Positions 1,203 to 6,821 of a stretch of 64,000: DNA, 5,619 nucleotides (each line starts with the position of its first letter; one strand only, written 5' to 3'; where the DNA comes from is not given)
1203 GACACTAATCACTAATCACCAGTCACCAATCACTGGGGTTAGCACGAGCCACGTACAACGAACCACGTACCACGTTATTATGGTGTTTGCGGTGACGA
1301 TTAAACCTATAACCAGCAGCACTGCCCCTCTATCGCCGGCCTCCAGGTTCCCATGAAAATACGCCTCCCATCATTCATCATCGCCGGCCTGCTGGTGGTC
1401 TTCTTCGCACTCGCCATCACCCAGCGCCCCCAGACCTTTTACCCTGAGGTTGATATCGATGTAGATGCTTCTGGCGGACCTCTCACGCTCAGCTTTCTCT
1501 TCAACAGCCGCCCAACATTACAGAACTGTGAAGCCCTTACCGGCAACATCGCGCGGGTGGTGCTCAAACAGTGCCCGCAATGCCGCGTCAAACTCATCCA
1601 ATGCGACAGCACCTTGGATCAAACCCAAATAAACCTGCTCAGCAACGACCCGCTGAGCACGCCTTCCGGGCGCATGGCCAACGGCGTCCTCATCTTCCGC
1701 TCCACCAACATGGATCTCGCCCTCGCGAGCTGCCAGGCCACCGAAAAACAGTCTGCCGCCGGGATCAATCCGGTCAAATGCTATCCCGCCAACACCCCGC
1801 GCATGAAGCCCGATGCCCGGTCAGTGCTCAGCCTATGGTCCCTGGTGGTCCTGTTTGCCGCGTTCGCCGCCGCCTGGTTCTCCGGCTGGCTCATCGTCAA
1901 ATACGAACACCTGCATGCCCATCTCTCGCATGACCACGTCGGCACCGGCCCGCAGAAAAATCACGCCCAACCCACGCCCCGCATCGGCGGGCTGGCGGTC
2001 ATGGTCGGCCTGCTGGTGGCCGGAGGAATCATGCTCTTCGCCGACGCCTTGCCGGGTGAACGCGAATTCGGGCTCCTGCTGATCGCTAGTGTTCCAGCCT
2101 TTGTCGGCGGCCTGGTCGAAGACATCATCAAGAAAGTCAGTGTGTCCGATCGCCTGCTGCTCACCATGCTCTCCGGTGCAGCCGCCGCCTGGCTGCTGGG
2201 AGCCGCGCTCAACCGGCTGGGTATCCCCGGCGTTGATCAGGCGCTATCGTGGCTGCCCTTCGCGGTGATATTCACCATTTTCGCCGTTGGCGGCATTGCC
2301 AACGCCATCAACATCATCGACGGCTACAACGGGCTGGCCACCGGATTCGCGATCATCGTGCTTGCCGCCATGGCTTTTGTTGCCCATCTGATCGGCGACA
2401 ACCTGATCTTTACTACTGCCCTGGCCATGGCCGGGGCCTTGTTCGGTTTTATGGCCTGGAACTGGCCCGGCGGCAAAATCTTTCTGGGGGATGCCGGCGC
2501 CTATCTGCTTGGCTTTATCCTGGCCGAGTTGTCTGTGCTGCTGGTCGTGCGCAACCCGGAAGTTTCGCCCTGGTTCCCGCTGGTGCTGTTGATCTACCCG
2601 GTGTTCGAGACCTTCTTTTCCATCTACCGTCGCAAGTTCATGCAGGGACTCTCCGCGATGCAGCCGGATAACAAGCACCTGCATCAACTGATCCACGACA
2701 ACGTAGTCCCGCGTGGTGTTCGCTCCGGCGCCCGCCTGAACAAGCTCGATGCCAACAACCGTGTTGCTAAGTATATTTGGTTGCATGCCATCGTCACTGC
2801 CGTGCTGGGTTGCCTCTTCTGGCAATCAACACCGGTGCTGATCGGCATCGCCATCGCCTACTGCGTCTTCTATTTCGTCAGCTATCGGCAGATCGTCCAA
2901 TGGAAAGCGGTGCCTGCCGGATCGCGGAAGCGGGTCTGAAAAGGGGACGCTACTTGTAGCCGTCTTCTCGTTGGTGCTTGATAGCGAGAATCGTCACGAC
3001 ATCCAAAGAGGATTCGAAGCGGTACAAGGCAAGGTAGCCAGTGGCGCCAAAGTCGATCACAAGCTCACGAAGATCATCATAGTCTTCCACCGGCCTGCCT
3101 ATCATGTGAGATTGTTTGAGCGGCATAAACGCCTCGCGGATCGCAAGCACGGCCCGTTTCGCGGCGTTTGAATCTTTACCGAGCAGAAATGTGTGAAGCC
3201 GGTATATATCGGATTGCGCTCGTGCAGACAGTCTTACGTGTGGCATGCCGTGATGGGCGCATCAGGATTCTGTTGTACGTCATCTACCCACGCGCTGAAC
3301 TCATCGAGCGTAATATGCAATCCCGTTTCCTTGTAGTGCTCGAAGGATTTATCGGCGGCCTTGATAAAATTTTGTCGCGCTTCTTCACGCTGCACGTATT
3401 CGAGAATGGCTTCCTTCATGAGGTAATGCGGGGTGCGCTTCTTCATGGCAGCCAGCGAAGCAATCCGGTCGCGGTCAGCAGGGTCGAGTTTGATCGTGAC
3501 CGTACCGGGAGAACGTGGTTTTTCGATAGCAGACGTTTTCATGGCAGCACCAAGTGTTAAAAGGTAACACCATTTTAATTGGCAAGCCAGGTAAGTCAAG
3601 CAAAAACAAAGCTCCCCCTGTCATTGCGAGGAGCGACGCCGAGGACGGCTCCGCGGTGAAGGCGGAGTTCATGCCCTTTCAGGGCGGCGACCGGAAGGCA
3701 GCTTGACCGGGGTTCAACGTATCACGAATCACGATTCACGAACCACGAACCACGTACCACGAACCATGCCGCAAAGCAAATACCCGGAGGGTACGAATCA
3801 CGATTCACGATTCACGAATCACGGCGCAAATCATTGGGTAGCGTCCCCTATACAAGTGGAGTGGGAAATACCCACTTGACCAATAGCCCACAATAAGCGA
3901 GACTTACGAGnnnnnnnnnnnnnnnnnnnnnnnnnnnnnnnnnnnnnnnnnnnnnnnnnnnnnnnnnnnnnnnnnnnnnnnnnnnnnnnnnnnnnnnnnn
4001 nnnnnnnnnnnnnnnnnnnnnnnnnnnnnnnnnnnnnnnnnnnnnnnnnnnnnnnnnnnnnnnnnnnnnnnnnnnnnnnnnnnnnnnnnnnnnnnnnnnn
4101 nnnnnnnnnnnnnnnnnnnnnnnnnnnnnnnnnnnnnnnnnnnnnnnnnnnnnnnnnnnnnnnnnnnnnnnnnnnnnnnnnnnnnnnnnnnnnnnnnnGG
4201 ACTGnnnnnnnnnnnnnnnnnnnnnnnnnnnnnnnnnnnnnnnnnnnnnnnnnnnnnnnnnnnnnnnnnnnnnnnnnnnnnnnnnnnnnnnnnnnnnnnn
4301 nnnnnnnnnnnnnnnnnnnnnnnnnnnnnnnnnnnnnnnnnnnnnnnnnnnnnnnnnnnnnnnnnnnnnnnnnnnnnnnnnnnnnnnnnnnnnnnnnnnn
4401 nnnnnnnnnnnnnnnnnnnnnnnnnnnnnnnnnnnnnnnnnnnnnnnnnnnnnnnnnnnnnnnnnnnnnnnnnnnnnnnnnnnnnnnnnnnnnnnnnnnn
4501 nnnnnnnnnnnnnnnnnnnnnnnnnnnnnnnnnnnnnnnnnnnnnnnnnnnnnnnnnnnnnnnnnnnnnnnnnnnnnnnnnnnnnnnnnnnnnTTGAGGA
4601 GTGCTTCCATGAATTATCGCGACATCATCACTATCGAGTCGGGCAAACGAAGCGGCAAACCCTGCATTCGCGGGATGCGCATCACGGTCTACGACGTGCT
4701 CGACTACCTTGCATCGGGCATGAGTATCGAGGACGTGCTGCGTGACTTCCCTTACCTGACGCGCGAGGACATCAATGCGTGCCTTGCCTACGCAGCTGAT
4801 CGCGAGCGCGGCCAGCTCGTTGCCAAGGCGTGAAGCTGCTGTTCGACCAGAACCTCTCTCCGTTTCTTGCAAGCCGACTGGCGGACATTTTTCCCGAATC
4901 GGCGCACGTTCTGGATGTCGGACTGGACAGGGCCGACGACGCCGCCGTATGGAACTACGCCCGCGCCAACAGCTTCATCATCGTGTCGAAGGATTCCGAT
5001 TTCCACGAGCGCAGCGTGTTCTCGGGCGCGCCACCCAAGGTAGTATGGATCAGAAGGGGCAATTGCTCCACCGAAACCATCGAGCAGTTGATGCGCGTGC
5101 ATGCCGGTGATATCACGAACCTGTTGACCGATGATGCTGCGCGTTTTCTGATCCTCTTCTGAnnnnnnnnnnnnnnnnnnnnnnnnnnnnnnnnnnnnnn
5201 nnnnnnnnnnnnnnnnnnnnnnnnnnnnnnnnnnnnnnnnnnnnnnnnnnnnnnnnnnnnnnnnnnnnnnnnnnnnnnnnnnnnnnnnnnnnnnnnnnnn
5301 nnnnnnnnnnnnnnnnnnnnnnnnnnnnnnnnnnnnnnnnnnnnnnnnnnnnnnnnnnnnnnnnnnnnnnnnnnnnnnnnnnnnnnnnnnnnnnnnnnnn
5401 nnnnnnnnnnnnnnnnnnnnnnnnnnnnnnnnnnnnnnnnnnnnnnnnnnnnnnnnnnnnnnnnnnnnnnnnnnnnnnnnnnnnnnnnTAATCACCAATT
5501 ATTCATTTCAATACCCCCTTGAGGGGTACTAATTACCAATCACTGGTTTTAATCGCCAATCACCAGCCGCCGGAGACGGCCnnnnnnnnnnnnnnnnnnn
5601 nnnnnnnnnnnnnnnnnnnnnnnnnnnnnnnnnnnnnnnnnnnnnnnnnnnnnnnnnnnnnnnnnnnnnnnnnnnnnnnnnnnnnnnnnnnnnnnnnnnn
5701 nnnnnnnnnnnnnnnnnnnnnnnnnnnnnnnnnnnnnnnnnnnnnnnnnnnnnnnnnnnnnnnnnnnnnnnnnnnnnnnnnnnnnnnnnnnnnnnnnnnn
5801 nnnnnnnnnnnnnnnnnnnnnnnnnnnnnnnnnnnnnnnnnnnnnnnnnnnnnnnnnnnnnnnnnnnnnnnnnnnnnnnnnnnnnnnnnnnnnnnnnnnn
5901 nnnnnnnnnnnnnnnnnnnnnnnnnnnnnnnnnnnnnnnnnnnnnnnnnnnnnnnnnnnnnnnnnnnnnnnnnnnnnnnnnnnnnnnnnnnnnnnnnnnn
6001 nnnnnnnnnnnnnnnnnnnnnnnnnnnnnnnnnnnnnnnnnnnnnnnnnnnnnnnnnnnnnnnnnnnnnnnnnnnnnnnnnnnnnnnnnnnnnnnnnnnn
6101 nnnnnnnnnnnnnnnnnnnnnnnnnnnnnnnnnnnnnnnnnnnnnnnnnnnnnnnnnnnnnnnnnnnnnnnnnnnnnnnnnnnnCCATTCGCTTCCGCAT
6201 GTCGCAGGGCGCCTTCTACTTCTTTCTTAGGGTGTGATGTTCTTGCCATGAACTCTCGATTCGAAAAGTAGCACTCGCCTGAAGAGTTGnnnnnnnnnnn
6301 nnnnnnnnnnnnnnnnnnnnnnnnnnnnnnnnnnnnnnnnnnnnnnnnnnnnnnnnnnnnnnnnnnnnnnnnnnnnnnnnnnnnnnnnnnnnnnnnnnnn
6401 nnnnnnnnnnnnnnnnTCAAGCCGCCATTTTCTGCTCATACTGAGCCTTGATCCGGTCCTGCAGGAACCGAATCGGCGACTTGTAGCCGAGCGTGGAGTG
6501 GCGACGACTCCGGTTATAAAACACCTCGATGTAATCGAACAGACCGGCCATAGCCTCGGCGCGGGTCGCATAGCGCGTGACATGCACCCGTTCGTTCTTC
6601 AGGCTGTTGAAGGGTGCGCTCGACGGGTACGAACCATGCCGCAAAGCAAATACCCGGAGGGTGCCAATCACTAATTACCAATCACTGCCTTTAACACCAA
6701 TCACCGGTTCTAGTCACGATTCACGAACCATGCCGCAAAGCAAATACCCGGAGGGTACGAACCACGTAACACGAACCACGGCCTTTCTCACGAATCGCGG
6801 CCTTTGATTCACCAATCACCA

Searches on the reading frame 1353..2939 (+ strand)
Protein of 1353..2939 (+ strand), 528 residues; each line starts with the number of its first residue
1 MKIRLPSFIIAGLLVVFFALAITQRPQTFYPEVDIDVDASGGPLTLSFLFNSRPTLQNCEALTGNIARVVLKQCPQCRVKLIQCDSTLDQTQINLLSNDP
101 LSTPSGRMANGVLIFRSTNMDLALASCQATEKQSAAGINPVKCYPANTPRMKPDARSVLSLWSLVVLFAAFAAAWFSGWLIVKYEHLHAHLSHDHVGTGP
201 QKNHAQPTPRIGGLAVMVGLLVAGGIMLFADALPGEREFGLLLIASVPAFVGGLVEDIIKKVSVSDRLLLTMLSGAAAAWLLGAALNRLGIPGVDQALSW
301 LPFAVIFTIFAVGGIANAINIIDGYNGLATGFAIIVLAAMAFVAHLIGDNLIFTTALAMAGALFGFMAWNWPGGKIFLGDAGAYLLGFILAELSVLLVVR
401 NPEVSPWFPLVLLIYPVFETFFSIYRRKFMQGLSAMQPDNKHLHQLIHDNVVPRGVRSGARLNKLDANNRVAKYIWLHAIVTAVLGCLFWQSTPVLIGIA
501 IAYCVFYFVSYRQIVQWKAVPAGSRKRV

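Call 28: search_protein_families(library=pfam, proteins=[window:1353-2939:+], max_evalue=0.01)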
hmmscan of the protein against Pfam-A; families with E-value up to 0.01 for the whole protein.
window:1353-2939:+ (528 aa): 1 family
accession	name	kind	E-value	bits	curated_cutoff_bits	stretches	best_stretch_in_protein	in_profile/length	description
PF00953.26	Glycos_transf_4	-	1.1e-30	107.2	27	1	242-397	4-159/160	Glycosyl transferase family 4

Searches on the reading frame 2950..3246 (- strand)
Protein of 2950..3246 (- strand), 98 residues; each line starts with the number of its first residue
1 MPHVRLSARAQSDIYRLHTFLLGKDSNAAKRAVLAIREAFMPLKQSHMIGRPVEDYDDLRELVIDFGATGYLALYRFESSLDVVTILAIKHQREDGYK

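Call 59: search_protein_families(library=pfam, proteins=[window:2950-3246:-], max_evalue=0.05)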
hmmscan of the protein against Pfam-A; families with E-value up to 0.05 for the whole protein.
window:2950-3246:- (98 aa): 1 family
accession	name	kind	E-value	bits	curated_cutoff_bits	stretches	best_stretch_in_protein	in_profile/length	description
PF05016.21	ParE_toxin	-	4.6e-15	56.4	23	1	4-95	1-88/89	ParE toxin of type II toxin-antitoxin system, parDE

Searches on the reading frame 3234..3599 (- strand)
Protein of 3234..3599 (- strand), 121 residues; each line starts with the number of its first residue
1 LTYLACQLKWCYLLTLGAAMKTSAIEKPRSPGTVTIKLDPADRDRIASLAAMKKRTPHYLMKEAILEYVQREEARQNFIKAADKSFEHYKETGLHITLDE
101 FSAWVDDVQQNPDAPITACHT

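Call 59: search_protein_families(library=pfam, proteins=[window:3234-3599:-], max_evalue=0.05)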
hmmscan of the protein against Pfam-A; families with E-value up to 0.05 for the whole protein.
window:3234-3599:- (121 aa): 3 families
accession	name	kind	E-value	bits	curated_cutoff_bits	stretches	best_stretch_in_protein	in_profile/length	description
PF21775.3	PutA_1st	-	2.2e-06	27.4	27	1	39-70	1-32/33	PutA, RHH domain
PF01402.27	RHH_1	-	0.0002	21.6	20.5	1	34-70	2-38/39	Ribbon-helix-helix protein, copG family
PF19807.5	DUF6290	-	0.0023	18.5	27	1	33-88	3-58/72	Family of unknown function (DUF6290)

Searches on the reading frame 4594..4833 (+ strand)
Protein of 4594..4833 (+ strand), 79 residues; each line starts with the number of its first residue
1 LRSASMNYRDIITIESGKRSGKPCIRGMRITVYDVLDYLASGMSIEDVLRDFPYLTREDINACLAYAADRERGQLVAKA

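Call 59: search_protein_families(library=pfam, proteins=[window:4594-4833:+], max_evalue=0.05)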
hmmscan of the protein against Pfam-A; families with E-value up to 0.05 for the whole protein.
window:4594-4833:+ (79 aa): 1 family
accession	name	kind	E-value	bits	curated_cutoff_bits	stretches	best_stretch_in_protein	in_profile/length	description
PF04255.20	DUF433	-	3.9e-26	91.1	23.6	1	12-67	1-56/56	Protein of unknown function (DUF433)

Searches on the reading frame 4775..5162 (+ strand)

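Call 28: search_protein_families(library=pfam, proteins=[window:4775-5110:+], max_evalue=0.01)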
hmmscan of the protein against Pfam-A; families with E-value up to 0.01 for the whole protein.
window:4775-5110:+ (111 aa): 0 families

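Call 59: search_protein_families(library=pfam, proteins=[window:4830-5162:+], max_evalue=0.05)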
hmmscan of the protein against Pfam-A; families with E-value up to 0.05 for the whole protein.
window:4830-5162:+ (110 aa): 2 families
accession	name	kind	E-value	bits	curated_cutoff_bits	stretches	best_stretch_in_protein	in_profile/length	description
PF18480.7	DUF5615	-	7.9e-34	116.3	23.8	1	1-102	1-102/110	Domain of unknown function (DUF5615)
PF18478.7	PIN_10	-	0.00053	20.5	26.2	1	1-62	1-66/84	PIN like domain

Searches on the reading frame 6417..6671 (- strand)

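Call 59: search_protein_families(library=pfam, proteins=[window:6417-6671:-], max_evalue=0.05)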
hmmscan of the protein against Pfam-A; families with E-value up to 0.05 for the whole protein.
window:6417-6671:- (84 aa): 2 families
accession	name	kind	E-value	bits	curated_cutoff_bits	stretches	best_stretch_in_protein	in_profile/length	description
PF13333.12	rve_2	-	8.1e-11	42.3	22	1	21-70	4-52/56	Integrase core domain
PF13683.12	rve_3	-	0.00074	19.7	26.5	1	23-66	25-67/67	Integrase core domain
